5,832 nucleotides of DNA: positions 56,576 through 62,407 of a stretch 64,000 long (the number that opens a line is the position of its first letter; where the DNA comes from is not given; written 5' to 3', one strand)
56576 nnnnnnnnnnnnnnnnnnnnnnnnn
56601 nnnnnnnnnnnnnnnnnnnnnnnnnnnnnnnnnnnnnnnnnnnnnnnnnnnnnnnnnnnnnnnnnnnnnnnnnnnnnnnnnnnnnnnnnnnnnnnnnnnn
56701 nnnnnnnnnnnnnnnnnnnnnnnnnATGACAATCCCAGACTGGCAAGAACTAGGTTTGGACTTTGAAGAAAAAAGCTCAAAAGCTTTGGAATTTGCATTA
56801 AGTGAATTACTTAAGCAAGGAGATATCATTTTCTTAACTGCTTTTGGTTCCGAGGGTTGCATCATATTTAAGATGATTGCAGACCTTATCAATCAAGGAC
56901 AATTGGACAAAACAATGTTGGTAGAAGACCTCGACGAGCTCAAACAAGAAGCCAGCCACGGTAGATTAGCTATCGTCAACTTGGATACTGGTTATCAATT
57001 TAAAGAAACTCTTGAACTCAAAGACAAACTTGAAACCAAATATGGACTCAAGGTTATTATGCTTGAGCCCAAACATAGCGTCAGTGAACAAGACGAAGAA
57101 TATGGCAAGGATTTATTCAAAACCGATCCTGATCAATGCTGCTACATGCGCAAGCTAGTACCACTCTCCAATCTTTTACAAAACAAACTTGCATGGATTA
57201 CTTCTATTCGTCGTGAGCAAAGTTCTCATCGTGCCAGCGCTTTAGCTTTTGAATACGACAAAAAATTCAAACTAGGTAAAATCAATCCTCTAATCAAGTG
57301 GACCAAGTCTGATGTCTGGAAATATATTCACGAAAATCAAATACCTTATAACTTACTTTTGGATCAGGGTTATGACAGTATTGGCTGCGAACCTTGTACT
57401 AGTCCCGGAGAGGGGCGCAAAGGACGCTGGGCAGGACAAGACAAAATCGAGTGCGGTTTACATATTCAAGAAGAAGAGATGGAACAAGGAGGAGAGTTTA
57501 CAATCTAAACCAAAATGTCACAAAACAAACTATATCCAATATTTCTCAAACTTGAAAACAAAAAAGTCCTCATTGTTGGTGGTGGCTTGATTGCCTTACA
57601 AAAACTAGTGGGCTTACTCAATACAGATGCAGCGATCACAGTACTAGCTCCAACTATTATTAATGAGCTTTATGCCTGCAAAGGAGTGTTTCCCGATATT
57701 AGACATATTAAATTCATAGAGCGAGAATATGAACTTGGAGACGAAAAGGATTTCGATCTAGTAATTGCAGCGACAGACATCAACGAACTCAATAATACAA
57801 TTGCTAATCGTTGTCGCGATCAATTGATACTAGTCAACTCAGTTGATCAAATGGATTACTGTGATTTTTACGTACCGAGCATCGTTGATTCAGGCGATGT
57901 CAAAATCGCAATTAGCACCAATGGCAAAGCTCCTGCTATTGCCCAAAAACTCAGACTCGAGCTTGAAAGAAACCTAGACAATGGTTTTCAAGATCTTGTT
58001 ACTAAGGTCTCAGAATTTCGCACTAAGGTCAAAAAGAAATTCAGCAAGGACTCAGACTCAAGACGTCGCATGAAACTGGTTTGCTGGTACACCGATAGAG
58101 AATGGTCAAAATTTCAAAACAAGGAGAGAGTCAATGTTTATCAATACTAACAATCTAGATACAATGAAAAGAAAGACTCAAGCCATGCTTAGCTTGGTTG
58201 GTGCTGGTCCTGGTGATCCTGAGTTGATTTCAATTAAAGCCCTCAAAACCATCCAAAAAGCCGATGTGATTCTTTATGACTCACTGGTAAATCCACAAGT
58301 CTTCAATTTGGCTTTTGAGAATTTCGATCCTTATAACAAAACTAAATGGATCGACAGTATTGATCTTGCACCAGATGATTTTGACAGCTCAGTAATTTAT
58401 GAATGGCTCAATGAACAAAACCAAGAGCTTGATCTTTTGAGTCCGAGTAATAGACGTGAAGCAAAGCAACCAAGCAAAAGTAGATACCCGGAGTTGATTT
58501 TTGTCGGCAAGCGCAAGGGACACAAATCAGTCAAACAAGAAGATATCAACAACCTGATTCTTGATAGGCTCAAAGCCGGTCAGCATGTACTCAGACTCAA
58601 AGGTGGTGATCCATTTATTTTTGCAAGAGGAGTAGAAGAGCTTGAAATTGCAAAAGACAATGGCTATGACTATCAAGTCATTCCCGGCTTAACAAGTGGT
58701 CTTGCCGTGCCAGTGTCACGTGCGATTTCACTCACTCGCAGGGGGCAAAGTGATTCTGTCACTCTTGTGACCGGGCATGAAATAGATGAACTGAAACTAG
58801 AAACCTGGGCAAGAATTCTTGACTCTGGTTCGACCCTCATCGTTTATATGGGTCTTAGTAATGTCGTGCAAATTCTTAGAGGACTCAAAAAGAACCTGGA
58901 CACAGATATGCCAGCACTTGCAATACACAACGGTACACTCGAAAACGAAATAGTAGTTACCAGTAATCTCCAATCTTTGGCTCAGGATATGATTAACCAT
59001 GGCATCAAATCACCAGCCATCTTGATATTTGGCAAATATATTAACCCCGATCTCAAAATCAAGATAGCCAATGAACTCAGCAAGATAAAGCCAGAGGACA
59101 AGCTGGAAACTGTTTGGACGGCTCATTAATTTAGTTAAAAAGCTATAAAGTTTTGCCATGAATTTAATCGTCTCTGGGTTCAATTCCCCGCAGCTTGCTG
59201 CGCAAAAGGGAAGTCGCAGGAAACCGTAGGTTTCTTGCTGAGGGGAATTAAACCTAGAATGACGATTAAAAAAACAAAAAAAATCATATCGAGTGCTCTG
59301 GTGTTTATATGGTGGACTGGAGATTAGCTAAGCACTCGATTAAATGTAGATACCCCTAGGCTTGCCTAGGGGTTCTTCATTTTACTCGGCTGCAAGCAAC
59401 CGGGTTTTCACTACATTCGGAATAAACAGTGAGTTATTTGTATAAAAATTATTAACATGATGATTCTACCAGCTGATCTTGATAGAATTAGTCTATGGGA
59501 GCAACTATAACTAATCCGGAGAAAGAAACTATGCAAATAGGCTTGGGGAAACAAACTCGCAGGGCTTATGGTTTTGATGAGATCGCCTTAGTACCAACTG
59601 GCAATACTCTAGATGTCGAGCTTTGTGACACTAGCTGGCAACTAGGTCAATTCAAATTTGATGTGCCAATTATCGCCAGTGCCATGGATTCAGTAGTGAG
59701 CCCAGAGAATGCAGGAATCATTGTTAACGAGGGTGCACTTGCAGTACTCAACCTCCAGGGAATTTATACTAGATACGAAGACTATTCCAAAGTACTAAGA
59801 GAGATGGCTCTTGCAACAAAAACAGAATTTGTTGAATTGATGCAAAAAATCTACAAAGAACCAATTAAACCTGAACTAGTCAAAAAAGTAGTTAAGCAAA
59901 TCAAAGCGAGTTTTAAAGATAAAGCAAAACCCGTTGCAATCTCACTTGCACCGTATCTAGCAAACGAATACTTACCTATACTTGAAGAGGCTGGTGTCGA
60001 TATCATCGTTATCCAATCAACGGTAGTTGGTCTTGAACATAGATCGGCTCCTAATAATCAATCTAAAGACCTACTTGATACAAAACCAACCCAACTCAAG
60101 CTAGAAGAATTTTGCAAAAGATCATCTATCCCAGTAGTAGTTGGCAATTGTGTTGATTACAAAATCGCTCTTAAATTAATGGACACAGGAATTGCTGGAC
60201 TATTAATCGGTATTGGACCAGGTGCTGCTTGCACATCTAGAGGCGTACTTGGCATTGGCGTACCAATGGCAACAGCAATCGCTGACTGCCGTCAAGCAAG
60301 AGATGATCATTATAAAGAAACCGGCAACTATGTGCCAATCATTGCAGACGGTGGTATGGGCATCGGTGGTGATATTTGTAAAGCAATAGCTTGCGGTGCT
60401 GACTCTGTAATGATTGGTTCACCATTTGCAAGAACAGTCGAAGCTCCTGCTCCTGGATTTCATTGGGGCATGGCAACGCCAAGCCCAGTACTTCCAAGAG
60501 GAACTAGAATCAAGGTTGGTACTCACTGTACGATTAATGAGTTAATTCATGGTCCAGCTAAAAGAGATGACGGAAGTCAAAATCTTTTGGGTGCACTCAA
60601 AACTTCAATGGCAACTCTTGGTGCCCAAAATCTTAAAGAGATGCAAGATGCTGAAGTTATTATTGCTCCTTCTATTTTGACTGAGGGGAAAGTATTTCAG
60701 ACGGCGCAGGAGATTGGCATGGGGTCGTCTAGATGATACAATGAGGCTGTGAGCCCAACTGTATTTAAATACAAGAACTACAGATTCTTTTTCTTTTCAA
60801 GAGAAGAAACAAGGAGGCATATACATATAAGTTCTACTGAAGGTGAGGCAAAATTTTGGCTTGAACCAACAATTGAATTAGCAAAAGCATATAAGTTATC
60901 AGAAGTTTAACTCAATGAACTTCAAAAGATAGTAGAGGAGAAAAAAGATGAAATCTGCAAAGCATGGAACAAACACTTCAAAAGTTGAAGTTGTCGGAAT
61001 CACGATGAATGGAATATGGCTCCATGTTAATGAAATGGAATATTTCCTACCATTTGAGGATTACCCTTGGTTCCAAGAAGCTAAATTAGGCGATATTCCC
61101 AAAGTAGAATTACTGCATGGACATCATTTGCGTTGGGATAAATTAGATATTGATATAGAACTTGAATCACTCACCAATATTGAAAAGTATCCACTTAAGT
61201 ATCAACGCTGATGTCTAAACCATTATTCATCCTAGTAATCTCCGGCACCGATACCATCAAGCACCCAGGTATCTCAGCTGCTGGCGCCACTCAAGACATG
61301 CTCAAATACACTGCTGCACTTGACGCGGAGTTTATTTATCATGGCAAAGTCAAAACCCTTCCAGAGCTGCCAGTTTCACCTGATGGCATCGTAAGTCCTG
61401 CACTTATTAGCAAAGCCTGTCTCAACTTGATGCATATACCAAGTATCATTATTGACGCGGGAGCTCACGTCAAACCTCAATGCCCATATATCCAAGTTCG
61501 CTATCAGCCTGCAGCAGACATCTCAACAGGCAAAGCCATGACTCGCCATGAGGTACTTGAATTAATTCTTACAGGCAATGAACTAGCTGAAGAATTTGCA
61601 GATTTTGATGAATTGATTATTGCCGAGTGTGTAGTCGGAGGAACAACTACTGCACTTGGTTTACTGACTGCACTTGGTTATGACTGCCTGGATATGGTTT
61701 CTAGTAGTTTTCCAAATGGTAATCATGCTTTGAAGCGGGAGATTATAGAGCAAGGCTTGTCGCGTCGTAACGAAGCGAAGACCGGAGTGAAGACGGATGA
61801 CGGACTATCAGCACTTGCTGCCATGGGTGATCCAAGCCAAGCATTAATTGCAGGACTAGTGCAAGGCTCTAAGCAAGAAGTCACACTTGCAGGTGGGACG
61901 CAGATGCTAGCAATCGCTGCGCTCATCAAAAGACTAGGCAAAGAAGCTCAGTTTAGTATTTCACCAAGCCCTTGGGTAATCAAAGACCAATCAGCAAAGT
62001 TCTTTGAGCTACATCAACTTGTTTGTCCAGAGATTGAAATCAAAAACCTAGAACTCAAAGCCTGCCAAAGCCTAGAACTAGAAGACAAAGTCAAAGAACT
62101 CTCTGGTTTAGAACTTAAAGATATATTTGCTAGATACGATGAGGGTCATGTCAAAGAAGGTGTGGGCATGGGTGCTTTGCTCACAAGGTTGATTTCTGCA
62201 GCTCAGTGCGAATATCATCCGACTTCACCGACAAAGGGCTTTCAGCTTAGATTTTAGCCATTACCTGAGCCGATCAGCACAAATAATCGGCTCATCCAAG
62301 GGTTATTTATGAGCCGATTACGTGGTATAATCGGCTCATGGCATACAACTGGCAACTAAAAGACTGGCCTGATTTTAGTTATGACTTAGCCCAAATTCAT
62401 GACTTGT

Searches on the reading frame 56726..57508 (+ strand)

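Call 76: search_protein_families(library=pfam, proteins=[window:56726-57508:+], max_evalue=0.001)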
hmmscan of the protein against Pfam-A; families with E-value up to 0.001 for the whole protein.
window:56726-57508:+ (260 aa): 1 family
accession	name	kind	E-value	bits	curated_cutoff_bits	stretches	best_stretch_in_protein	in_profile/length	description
PF01507.26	PAPS_reduct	-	2.3e-43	148.7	22.5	1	34-227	2-175/175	Phosphoadenosine phosphosulfate reductase domain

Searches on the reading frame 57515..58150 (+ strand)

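Call 76: search_protein_families(library=pfam, proteins=[window:57515-58150:+], max_evalue=0.001)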
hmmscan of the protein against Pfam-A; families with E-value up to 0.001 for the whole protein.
window:57515-58150:+ (211 aa): 2 families
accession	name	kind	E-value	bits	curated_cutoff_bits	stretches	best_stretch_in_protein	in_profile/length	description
PF13241.12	NAD_binding_7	-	1.7e-29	102.9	22.1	1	9-122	1-104/104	Putative NAD(P)-binding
PF14824.11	Sirohm_synth_M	-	1.1e-08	34.8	25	1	127-152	2-27/28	Sirohaem biosynthesis protein central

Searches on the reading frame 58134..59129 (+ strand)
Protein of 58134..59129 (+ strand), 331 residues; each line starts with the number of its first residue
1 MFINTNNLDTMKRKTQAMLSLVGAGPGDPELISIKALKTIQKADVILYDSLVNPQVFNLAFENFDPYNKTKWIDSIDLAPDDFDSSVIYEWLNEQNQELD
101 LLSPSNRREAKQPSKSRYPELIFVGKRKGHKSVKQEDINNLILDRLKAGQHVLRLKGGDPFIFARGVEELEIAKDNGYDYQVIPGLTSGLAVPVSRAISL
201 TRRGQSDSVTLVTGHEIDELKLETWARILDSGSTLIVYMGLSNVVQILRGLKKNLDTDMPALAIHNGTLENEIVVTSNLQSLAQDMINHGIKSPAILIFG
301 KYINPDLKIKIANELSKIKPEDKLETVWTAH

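Call 76: search_protein_families(library=pfam, proteins=[window:58134-59129:+], max_evalue=0.001)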
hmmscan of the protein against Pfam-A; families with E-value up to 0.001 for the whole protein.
window:58134-59129:+ (331 aa): 1 family
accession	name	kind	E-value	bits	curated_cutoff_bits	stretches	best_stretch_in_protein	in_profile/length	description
PF00590.25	TP_methylase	-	2.4e-42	145.7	27.8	1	18-282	1-211/212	Tetrapyrrole (Corrin/Porphyrin) Methylases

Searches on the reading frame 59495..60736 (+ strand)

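Call 76: search_protein_families(library=pfam, proteins=[window:59495-60736:+], max_evalue=0.001)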
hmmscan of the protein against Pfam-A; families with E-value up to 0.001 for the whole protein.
window:59495-60736:+ (413 aa): 5 families
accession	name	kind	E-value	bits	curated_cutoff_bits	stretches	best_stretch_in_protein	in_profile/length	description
PF00478.31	IMPDH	-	7.8e-42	143.9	25.6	1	25-319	2-247/345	IMP dehydrogenase / GMP reductase domain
PF01070.24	FMN_dh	-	1.6e-09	37.7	24.9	1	188-313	195-307/350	FMN-dependent dehydrogenase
PF03060.21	NMO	-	7.1e-08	32.6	28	1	273-323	193-237/331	Nitronate monooxygenase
PF01645.23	Glu_synthase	-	2.4e-05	24.1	20.4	1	251-309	249-305/369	Conserved region in glutamate synthase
PF05690.20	ThiG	-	0.001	19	23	0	279-315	175-211/247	Thiazole biosynthesis protein ThiG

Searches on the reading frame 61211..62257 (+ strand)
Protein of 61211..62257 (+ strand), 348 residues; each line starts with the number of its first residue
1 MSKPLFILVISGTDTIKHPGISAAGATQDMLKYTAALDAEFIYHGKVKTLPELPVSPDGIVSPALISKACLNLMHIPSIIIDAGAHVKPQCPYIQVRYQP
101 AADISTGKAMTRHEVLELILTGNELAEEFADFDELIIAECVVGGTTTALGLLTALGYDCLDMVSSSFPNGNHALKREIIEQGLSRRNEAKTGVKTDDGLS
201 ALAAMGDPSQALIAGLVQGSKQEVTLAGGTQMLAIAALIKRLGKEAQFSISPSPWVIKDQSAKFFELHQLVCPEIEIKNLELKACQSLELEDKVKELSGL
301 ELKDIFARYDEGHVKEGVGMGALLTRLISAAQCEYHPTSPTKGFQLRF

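Call 76: search_protein_families(library=pfam, proteins=[window:61211-62257:+], max_evalue=0.001)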
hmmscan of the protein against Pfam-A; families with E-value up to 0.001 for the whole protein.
window:61211-62257:+ (348 aa): 1 family
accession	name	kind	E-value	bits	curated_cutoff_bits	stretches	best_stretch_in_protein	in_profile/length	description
PF02277.22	DBI_PRT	-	3.4e-11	43.4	22.6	1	78-223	99-239/329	Phosphoribosyltransferase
